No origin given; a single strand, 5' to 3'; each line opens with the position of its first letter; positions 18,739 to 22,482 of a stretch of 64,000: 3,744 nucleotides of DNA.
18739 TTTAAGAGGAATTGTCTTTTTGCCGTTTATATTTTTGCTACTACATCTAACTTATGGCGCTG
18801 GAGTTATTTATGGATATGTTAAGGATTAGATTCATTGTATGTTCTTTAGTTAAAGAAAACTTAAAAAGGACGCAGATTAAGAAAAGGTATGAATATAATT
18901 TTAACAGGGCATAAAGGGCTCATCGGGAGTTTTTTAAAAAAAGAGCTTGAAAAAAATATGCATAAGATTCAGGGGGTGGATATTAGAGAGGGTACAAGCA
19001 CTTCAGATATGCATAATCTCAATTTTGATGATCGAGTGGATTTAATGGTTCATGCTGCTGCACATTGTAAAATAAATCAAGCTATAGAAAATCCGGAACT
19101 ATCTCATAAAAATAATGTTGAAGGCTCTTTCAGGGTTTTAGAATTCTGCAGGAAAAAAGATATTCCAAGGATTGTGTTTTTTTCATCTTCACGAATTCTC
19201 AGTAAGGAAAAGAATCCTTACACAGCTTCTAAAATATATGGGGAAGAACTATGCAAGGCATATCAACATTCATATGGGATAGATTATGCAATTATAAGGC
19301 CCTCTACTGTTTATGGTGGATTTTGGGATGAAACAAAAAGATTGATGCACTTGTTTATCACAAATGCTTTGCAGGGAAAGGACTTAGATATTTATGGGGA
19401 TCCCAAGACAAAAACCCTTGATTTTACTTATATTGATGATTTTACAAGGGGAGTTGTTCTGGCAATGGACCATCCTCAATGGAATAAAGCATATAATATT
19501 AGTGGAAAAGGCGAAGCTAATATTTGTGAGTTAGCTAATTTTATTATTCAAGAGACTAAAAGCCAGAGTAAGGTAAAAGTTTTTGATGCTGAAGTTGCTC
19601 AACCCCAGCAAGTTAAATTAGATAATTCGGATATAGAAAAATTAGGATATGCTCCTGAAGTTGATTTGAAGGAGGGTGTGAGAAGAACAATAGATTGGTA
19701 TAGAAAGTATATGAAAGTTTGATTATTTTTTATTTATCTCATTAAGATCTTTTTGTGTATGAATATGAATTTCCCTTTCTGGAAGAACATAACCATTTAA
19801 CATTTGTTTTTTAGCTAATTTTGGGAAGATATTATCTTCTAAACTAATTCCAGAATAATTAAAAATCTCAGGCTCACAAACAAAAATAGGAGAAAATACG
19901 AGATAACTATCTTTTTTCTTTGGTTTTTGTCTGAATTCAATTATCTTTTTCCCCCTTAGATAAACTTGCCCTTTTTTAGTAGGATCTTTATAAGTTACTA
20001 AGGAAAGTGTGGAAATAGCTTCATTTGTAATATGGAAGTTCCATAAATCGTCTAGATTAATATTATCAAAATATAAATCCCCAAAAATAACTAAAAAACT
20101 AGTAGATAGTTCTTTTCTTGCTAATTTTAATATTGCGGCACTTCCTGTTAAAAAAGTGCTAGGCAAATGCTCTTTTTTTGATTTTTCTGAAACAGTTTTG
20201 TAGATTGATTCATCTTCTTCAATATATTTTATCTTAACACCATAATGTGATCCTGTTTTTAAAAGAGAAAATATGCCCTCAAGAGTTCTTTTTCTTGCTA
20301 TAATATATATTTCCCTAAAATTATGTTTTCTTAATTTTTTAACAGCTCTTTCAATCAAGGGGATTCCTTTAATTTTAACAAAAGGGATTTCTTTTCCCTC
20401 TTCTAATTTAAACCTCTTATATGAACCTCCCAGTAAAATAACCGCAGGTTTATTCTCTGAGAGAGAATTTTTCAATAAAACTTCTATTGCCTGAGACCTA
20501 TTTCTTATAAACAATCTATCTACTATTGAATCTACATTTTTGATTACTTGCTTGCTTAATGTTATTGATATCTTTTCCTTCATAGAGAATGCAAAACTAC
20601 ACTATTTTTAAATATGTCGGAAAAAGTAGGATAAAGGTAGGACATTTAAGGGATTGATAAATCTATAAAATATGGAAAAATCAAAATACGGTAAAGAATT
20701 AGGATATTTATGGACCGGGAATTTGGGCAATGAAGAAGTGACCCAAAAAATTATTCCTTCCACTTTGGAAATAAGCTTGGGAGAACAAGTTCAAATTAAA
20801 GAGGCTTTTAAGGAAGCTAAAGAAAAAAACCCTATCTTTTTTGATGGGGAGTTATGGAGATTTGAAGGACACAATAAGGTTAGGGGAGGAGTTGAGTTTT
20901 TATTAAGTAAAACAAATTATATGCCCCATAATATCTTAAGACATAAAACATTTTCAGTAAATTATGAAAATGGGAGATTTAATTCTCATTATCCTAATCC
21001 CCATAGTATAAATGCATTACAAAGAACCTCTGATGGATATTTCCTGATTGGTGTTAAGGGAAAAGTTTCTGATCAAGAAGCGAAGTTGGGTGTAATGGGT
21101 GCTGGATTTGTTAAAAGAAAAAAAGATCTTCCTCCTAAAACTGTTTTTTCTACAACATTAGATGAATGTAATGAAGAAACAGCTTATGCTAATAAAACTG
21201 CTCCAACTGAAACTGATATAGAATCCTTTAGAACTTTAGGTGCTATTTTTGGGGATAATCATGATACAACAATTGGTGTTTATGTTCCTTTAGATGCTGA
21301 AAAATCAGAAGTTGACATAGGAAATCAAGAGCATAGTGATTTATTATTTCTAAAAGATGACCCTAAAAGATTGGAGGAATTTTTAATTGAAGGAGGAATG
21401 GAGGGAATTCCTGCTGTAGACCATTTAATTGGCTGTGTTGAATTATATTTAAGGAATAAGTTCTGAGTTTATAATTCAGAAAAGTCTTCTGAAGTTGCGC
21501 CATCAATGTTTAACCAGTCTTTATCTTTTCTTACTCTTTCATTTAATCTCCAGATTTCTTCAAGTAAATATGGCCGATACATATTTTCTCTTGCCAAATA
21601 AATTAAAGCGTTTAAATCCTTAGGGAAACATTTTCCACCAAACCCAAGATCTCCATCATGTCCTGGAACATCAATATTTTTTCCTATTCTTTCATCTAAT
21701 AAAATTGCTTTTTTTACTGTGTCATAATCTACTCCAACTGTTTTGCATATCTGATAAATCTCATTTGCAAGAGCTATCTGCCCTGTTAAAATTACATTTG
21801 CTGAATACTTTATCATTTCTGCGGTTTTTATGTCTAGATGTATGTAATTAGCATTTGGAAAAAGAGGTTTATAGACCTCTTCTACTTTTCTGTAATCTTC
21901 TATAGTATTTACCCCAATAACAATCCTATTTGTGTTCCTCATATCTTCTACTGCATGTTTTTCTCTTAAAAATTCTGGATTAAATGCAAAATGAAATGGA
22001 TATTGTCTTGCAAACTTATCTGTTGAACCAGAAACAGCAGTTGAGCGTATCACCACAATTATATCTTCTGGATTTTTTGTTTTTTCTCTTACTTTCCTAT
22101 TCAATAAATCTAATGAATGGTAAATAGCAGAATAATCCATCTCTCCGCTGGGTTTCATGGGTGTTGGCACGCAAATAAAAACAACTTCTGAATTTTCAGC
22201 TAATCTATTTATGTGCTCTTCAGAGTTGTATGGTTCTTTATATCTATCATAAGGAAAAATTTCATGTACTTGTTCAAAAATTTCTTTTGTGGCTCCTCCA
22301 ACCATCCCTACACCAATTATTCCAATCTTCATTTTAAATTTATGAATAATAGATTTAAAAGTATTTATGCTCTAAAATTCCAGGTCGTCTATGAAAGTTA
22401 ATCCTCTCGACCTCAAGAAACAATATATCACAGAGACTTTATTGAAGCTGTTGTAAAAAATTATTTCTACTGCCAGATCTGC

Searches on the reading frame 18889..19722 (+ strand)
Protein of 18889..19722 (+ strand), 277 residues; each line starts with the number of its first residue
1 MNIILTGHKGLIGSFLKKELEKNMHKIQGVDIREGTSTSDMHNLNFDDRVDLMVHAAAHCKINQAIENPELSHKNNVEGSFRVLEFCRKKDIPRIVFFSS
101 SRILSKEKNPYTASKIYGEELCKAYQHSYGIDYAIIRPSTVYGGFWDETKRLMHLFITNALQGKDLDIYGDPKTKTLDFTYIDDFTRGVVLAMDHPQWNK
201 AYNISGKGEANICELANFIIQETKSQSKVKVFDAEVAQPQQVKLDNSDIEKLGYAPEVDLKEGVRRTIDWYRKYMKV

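Call 24: search_protein_families(library=pfam, proteins=[window:18889-19722:+], max_evalue=1)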
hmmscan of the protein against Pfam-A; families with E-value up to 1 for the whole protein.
window:18889-19722:+ (277 aa): 6 families
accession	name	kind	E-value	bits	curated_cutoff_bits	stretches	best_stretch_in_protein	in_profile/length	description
PF01370.27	Epimerase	-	2.6e-37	128.9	20.9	1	3-204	1-239/240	NAD dependent epimerase/dehydratase family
PF16363.11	GDP_Man_Dehyd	-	4.8e-23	82.6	27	1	23-267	52-332/332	GDP-mannose 4,6 dehydratase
PF04321.23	RmlD_sub_bind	-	1.2e-19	70.9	27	1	1-270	1-284/287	RmlD substrate binding domain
PF07993.18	NAD_binding_4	-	6.2e-13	48.9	20.1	2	108-180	174-249/258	Male sterility protein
PF01073.25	3Beta_HSD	-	2.1e-09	37.2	22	2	38-106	57-122/280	3-beta hydroxysteroid dehydrogenase/isomerase family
PF02719.21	Polysacc_synt_2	-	5.4e-08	32.8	20.2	1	39-136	67-166/293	Polysaccharide biosynthesis protein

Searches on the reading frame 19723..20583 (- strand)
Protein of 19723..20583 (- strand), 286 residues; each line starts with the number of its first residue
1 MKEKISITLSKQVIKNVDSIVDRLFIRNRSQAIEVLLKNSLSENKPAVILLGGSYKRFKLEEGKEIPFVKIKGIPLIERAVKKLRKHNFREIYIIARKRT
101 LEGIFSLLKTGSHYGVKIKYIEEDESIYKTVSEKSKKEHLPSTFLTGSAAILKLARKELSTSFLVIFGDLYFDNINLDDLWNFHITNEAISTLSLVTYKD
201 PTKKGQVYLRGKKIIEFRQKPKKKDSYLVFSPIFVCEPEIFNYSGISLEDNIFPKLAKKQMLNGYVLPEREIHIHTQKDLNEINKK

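Call 24: search_protein_families(library=pfam, proteins=[window:19723-20583:-], max_evalue=1)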
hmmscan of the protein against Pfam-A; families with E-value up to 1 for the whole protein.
window:19723-20583:- (286 aa): 3 families
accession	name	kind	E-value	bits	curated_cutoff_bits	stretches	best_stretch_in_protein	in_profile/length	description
PF00483.29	NTP_transferase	-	6.3e-16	59.1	21.2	1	47-244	2-188/245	Nucleotidyl transferase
PF12804.13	NTP_transf_3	-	6e-05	23.7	27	1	47-103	1-53/160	MobA-like NTP transferase domain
PF01402.27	RHH_1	-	0.046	14.1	20.5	1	5-39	2-35/39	Ribbon-helix-helix protein, copG family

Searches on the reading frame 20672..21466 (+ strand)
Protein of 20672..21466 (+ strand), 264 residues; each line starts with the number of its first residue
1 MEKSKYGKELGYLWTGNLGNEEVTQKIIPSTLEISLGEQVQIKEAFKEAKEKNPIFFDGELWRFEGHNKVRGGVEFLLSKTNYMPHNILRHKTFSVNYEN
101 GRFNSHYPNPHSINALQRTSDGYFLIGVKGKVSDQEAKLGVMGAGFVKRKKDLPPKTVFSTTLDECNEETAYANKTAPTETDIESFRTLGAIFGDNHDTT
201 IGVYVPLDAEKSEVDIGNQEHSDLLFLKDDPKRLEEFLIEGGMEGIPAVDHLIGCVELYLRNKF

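Call 24: search_protein_families(library=pfam, proteins=[window:20672-21466:+], max_evalue=1)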
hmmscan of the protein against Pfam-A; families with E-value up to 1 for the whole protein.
window:20672-21466:+ (264 aa): 0 families

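Call 42: find_homologous_proteins(query=window:20672-21466:+, max_evalue=1e-20)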
Query window:20672-21466:+ (264 aa): 22 proteins with E <= 1e-20 among 271 candidates.
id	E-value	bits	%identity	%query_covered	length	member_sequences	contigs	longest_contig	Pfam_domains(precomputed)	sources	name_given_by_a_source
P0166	5.2e-168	575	96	100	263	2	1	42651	-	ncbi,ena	-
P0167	2.4e-144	498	83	98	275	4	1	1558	-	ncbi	-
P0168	5.0e-107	375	65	99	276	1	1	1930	-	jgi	jgi:hypothetical protein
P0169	3.9e-104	366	63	98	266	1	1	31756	-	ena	-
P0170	1.3e-101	358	61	100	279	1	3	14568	-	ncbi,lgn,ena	ncbi:MAG: hypothetical protein AABW47_01495 [Nanoarchaeota archaeon]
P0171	2.0e-101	357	64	98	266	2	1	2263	-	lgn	-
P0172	7.5e-97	342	60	100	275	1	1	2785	-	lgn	-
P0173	3.3e-96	340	61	98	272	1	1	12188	-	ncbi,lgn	-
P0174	4.0e-94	333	60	98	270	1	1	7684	-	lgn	-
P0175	2.0e-93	331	60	100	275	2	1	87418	-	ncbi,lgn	-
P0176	6.2e-90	319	57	100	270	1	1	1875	-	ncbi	-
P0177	6.1e-83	296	51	100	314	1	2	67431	-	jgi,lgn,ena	jgi:hypothetical protein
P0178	2.0e-82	295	52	100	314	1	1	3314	-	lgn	-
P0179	9.8e-81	289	51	100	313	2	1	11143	-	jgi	jgi:hypothetical protein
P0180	3.0e-80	288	51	100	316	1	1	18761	-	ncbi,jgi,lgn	-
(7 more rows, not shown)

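Call 43: find_encoding_contigs(protein=P0166, flank=10000, max_places=3)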
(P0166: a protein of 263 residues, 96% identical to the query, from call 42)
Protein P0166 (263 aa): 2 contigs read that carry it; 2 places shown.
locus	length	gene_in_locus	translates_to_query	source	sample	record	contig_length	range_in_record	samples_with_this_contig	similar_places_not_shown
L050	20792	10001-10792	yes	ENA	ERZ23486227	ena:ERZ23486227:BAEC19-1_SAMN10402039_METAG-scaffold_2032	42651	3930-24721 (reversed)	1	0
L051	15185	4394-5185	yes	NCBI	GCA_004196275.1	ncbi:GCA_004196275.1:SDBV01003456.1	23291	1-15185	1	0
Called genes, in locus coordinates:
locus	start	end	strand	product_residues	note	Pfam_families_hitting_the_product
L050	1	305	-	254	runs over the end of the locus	PF13489:Methyltransf_23, PF01209:Ubie_methyltran (weak), PF08241:Methyltransf_11, PF08242:Methyltransf_12 (weak), PF13649:Methyltransf_25 (weak), PF13847:Methyltransf_31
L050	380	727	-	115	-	PF13489:Methyltransf_23 (weak), PF08242:Methyltransf_12 (weak), PF13649:Methyltransf_25 (weak), PF08241:Methyltransf_11, PF13847:Methyltransf_31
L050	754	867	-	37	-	-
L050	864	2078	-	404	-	PF00657:Lipase_GDSL (weak), PF13472:Lipase_GDSL_2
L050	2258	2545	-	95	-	-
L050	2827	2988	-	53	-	PF19451:DUF5989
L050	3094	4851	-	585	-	PF02543:Carbam_trans_N, PF16861:Carbam_trans_C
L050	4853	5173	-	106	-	-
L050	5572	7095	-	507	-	PF01943:Polysacc_synt, PF13440:Polysacc_synt_3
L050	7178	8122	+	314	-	PF13641:Glyco_tranf_2_3, PF00535:Glycos_transf_2, PF13632:Glyco_trans_2_3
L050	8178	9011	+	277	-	PF01073:3Beta_HSD (faint), PF01370:Epimerase, PF02719:Polysacc_synt_2, PF04321:RmlD_sub_bind, PF07993:NAD_binding_4 (faint), PF16363:GDP_Man_Dehyd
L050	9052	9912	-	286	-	PF00483:NTP_transferase, PF12804:NTP_transf_3 (faint)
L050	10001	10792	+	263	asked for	-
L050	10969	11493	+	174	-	PF02698:DUF218 (weak)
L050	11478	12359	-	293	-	PF03721:UDPG_MGDP_dh_N, PF00984:UDPG_MGDP_dh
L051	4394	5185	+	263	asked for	-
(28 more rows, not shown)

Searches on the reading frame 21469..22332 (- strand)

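Call 41: search_protein_families(library=pfam, proteins=[window:21469-22332:-], max_evalue=0.0001)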
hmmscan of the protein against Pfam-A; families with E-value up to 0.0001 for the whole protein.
window:21469-22332:- (287 aa): 2 families
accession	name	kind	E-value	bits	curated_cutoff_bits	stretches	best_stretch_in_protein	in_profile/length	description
PF00984.24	UDPG_MGDP_dh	-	6.7e-26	90.7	25.4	1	169-265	1-93/94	UDP-glucose/GDP-mannose dehydrogenase family, central domain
PF03721.20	UDPG_MGDP_dh_N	-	2.6e-19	69.9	27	1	35-148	64-182/187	UDP-glucose/GDP-mannose dehydrogenase family, NAD binding domain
